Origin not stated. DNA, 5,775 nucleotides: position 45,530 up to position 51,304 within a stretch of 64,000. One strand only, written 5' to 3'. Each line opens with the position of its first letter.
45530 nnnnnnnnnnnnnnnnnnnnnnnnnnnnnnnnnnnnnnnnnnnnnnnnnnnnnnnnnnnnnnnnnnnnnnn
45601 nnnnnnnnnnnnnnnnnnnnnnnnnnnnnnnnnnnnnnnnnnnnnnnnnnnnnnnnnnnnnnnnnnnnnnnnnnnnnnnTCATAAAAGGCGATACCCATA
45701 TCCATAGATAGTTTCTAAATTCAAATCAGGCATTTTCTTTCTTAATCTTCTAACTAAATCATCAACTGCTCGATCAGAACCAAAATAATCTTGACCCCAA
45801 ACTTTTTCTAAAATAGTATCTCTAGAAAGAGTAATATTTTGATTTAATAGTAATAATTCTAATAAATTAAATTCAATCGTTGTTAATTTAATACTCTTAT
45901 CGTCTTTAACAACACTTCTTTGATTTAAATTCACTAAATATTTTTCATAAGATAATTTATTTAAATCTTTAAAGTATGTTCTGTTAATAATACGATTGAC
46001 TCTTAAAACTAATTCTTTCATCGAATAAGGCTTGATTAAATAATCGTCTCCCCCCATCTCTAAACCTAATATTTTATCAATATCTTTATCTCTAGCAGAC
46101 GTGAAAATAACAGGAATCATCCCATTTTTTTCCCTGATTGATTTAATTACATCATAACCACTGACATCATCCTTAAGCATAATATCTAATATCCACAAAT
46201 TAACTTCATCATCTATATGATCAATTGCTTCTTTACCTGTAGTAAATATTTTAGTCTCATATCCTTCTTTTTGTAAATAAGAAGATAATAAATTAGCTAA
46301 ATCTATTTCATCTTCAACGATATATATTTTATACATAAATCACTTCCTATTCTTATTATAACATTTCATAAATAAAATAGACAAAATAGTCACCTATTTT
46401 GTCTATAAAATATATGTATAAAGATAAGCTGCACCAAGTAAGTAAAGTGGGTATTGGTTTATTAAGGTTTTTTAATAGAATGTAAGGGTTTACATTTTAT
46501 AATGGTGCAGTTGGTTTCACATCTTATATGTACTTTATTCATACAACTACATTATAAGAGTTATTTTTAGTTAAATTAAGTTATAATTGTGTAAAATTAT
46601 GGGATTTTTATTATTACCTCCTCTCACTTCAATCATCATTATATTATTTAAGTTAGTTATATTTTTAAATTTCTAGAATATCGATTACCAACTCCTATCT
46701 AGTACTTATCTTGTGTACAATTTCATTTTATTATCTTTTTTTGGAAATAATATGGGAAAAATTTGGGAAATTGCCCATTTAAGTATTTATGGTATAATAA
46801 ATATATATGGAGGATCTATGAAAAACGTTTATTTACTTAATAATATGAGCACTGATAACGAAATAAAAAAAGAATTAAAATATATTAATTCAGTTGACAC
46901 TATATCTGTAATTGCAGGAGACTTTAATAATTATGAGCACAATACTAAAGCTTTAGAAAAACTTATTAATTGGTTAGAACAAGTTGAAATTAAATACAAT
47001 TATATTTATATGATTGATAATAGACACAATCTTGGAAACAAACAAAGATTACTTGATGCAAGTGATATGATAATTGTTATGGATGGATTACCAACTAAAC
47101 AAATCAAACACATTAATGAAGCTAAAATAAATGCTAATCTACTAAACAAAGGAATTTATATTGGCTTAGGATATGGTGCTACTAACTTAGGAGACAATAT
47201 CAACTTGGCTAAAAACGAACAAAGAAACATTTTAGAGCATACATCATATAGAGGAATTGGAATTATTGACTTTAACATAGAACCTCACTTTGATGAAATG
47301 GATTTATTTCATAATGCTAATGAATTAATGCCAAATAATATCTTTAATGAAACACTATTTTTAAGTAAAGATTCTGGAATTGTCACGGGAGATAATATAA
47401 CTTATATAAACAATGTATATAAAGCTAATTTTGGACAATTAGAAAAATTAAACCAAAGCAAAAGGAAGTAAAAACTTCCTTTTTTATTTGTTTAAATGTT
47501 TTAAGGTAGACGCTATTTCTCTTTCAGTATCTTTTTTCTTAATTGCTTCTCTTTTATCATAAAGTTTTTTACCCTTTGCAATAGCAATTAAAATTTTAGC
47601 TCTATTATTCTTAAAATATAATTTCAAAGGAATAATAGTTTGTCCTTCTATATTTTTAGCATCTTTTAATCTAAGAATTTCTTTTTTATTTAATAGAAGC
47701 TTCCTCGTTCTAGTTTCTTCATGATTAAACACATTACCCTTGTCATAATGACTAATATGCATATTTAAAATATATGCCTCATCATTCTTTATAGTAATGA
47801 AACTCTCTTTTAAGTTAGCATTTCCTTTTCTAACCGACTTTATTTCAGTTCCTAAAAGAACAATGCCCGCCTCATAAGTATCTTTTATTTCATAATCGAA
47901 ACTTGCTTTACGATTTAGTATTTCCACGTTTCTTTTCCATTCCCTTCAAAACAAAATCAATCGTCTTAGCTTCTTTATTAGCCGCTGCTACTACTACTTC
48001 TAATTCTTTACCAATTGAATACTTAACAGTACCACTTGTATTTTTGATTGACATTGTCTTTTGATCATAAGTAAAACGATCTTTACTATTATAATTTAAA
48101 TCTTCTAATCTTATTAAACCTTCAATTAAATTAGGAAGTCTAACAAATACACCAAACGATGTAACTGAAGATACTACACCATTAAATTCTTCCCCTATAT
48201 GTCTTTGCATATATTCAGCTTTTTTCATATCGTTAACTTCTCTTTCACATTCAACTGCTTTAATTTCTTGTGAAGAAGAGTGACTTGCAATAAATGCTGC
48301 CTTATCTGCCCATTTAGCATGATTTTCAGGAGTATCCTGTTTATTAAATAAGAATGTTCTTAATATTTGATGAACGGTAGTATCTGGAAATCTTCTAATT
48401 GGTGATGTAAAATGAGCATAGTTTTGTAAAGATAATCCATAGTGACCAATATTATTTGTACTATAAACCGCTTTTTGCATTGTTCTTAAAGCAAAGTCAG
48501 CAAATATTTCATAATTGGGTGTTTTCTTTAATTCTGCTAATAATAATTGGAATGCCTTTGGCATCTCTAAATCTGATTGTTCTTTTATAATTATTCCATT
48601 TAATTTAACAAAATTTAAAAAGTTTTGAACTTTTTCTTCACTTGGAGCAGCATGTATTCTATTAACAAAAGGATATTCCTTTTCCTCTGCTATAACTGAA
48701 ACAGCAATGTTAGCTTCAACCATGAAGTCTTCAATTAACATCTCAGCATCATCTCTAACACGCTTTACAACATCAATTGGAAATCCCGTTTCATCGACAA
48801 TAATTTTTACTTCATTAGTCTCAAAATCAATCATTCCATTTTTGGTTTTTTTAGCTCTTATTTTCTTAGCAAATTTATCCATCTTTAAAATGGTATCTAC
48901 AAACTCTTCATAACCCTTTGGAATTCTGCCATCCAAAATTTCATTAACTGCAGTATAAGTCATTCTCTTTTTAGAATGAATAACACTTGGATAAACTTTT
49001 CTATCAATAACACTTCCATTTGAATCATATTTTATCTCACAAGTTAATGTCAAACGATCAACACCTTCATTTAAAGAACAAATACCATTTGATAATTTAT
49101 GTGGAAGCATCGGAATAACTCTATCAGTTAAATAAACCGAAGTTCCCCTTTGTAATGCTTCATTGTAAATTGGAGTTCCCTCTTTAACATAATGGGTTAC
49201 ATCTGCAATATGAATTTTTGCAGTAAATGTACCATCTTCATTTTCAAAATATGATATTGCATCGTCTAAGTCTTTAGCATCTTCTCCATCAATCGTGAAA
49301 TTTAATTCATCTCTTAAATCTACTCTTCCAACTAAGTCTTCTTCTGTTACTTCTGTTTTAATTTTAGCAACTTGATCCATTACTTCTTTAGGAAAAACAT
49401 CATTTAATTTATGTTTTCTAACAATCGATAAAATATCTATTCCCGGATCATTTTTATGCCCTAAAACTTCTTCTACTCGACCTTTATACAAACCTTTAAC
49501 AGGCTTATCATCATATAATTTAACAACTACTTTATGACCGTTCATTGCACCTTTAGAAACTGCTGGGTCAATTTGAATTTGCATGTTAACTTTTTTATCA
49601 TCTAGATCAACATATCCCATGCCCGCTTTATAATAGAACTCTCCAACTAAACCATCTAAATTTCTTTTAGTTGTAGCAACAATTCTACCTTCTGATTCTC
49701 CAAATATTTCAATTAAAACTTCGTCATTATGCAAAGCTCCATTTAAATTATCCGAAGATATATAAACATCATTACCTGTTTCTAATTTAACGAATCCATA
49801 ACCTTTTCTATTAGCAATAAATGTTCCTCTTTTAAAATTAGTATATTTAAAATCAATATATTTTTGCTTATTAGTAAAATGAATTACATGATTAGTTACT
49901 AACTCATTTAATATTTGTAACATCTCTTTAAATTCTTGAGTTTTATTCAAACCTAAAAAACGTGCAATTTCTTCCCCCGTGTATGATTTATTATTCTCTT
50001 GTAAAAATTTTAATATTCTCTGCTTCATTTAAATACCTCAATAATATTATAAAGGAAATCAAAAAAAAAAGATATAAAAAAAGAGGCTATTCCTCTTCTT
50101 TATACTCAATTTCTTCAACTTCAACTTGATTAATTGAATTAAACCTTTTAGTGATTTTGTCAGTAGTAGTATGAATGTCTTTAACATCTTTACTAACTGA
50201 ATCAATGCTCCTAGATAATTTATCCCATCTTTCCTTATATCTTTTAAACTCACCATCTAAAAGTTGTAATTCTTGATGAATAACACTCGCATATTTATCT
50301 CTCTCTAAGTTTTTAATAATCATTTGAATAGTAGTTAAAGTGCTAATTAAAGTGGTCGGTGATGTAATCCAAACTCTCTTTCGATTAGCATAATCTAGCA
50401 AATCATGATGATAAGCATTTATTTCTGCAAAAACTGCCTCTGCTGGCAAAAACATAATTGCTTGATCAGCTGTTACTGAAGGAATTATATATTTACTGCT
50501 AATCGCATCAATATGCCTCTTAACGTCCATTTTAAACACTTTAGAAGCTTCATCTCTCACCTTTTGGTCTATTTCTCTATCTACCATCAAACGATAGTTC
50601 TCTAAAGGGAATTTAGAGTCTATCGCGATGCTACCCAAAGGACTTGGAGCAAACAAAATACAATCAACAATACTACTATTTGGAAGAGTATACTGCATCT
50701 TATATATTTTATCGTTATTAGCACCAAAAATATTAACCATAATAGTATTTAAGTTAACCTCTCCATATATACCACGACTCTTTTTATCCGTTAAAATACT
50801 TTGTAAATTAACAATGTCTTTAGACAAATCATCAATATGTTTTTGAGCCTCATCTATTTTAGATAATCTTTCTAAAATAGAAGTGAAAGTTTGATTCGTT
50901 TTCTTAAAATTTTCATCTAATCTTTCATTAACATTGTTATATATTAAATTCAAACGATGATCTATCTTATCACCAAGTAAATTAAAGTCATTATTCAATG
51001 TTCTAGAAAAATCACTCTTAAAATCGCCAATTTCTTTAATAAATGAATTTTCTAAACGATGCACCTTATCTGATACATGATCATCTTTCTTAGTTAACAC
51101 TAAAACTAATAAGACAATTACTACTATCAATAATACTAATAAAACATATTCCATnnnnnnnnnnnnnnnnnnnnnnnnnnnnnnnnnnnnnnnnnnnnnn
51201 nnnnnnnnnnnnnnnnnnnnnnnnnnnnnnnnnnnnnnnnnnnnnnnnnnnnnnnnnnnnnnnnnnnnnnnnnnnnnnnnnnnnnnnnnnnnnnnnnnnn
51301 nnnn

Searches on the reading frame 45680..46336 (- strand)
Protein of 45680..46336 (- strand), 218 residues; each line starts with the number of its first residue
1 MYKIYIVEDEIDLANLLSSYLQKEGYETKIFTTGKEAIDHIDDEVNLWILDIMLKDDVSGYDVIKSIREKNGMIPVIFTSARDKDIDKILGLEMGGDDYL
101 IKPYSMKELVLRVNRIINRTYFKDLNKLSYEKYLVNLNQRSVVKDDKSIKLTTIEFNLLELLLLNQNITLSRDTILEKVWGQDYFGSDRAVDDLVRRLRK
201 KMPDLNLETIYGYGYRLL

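Call 10: search_protein_families(library=pfam, proteins=[window:45680-46336:-], max_evalue=0.0001)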
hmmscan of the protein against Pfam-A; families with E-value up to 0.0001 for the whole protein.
window:45680-46336:- (218 aa): 2 families
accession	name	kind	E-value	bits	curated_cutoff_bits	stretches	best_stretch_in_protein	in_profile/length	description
PF00486.34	Trans_reg_C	-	1.6e-21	76.6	26.2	1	147-217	2-77/77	Transcriptional regulatory protein, C terminal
PF00072.30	Response_reg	-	3.3e-21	76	30.2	1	4-113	1-110/111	Response regulator receiver domain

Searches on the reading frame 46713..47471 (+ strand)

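Call 63: search_protein_families(library=pfam, proteins=[window:46713-47471:+], max_evalue=0.01)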
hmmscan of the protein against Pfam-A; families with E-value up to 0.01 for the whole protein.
window:46713-47471:+ (252 aa): 1 family
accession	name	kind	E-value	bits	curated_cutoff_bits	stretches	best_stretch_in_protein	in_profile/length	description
PF03575.23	Peptidase_S51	-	7.7e-05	22.9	23.9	1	113-214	79-178/206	Peptidase family S51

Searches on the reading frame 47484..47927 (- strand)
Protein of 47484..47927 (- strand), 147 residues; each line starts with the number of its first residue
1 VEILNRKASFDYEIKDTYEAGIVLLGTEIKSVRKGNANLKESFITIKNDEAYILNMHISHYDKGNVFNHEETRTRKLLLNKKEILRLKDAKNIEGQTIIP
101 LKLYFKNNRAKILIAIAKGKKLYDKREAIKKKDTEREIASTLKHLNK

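Call 63: search_protein_families(library=pfam, proteins=[window:47484-47927:-], max_evalue=0.01)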
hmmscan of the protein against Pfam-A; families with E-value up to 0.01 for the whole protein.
window:47484-47927:- (147 aa): 1 family
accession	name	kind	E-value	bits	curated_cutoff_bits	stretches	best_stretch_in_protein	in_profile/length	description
PF01668.23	SmpB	-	2.2e-58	196.7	27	1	4-143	3-142/143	SmpB protein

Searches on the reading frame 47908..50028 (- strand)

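Call 10: search_protein_families(library=pfam, proteins=[window:47908-50028:-], max_evalue=0.0001)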
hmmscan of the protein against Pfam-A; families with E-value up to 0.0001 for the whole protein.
window:47908-50028:- (706 aa): 4 families
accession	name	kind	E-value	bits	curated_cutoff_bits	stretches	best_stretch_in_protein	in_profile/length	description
PF00773.25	RNB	-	4.5e-103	345.4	29.3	1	235-561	1-325/326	RNB domain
PF17876.7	CSD2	-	1e-22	80.4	26.2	1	139-213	1-74/74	Cold shock domain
PF08206.17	OB_RNB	-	1.7e-15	56.9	24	1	68-113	1-48/58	Ribonuclease B OB domain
PF00575.29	S1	-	1.1e-09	38.9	22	1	611-692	4-71/74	S1 RNA binding domain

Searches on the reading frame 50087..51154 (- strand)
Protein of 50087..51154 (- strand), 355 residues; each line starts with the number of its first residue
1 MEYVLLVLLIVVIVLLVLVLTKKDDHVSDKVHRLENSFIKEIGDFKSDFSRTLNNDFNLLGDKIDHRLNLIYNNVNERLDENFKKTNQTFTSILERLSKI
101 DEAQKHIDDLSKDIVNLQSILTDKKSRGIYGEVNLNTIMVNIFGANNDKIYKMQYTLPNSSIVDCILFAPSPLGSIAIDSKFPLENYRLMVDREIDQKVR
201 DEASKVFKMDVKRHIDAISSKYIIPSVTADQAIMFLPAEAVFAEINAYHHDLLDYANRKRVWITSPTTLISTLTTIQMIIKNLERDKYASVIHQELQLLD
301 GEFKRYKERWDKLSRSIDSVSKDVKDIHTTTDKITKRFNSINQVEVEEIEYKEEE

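Call 10: search_protein_families(library=pfam, proteins=[window:50087-51154:-], max_evalue=0.0001)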
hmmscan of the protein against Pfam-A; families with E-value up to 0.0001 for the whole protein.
window:50087-51154:- (355 aa): 1 family
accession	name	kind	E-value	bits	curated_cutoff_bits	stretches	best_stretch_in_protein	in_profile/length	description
PF02646.22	RmuC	-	5.7e-58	196.8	26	1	67-348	2-288/291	RmuC family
